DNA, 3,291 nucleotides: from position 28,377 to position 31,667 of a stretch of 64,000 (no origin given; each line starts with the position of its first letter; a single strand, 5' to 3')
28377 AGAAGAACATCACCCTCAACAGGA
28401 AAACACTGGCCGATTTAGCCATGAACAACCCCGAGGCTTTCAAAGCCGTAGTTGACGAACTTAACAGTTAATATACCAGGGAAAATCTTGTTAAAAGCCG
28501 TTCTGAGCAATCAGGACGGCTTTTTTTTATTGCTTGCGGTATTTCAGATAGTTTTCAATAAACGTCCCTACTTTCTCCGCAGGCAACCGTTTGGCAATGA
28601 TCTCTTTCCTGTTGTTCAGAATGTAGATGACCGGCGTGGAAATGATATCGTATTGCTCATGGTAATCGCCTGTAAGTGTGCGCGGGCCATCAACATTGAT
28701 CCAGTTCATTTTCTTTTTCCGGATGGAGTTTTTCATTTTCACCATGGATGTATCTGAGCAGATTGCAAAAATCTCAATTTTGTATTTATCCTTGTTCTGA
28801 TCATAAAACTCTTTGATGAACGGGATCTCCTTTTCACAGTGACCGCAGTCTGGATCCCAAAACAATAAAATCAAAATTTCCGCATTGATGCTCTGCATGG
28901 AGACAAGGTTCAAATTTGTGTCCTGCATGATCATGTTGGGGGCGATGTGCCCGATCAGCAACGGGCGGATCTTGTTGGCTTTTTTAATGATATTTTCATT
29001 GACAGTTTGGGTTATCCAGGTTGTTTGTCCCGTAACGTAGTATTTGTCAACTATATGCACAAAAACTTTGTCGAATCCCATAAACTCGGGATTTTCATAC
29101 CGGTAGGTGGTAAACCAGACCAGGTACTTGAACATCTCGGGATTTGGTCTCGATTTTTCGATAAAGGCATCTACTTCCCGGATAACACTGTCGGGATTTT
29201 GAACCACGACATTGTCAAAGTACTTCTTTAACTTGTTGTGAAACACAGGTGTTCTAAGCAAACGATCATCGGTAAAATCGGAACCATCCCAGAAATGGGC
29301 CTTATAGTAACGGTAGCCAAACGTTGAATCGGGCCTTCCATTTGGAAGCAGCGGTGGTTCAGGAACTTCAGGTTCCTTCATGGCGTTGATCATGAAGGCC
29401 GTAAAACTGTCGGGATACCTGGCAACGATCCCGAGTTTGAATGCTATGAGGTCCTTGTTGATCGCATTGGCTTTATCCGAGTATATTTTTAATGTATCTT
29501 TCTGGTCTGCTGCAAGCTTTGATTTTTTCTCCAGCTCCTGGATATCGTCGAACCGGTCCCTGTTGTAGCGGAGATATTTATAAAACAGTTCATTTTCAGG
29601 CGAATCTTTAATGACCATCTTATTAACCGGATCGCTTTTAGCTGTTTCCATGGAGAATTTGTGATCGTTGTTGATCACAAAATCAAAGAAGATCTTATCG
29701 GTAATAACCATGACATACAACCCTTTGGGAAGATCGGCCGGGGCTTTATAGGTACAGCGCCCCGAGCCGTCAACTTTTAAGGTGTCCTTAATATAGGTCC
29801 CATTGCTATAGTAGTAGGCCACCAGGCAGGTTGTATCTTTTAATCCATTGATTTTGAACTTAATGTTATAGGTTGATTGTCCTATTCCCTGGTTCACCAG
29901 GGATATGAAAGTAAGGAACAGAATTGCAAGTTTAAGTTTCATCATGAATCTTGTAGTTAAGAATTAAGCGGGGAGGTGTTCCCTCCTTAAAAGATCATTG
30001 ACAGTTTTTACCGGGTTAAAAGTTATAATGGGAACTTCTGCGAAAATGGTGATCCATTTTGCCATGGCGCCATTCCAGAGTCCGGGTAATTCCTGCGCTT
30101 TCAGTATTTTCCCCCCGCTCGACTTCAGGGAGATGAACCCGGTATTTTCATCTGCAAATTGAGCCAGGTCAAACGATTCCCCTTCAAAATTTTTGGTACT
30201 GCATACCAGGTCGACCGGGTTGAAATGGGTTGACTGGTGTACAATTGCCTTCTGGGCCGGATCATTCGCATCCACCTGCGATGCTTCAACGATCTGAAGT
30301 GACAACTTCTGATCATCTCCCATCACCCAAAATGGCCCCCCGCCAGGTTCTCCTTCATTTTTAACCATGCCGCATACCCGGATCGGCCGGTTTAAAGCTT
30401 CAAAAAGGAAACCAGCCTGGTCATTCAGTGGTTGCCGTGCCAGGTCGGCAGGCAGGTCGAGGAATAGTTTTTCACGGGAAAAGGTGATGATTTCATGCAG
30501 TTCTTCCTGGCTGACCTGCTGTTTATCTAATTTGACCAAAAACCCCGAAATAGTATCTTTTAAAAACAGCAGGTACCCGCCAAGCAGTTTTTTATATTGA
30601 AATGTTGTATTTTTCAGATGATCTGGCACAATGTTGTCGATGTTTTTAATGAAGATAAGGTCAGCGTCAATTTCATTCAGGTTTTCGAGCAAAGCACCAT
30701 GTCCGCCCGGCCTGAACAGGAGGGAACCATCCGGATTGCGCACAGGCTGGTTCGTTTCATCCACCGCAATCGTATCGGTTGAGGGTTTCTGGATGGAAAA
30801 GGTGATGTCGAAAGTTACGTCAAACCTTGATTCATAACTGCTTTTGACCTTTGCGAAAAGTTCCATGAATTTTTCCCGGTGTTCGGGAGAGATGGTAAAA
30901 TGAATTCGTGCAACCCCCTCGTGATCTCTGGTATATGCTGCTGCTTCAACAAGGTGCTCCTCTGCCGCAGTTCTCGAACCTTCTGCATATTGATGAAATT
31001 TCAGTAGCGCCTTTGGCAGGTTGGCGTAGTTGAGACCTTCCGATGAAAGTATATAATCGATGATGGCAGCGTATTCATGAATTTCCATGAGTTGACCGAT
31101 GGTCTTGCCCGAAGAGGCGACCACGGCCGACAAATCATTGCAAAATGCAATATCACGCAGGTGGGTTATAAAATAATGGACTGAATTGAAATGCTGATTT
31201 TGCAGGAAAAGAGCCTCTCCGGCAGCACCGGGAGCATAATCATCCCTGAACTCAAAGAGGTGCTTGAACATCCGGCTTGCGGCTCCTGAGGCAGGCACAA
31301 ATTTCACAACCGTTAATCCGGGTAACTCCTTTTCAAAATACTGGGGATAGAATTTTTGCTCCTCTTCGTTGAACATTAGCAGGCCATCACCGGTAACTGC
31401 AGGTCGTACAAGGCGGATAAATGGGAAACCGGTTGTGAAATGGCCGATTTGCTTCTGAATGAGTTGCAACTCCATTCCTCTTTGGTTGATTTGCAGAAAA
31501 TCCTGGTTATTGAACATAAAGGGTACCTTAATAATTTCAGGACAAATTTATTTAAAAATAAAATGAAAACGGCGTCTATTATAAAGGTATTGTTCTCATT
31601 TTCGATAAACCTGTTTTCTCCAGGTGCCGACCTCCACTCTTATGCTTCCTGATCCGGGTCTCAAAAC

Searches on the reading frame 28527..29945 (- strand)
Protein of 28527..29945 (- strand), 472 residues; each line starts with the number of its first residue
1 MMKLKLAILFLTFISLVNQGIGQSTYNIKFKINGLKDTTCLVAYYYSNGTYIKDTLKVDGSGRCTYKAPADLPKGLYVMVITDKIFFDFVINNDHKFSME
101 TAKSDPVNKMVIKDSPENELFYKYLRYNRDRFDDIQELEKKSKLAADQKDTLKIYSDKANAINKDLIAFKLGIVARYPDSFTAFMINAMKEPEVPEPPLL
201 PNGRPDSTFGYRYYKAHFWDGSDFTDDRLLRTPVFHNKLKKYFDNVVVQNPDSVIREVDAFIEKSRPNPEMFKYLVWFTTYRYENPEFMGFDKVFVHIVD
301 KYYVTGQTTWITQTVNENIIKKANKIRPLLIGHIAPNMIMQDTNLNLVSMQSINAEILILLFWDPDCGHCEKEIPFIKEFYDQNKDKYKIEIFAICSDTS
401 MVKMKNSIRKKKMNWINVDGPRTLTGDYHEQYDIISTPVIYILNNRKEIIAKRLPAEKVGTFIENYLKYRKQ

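Call 52: search_protein_families(library=pfam, proteins=[window:28527-29945:-], max_evalue=0.00001)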
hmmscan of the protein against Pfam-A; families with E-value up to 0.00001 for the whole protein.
window:28527-29945:- (472 aa): 5 families
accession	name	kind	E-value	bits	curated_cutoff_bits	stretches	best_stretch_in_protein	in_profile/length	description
PF13905.12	Thioredoxin_8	-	6.7e-12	46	27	1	356-449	2-94/94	Thioredoxin-like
PF17127.10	DUF5106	-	4.1e-11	43.9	28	1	210-307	33-132/151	Domain of unknown function (DUF5106)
PF00578.27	AhpC-TSA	-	1.9e-10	41.2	26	1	331-449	1-121/124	AhpC/TSA family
PF14289.11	DUF4369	-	9.9e-09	36.1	25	1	26-121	1-91/91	Domain of unknown function (DUF4369)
PF08534.16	Redoxin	-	1.3e-06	28.7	26.6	1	335-458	6-137/148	Redoxin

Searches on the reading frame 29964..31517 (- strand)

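Call 52: search_protein_families(library=pfam, proteins=[window:29964-31517:-], max_evalue=0.00001)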
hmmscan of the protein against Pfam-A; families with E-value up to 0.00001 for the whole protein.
window:29964-31517:- (517 aa): 1 family
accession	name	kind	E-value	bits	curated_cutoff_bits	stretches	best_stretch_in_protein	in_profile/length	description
PF14134.11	DUF4301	-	4.6e-213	709.1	27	1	4-514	2-506/507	Domain of unknown function (DUF4301)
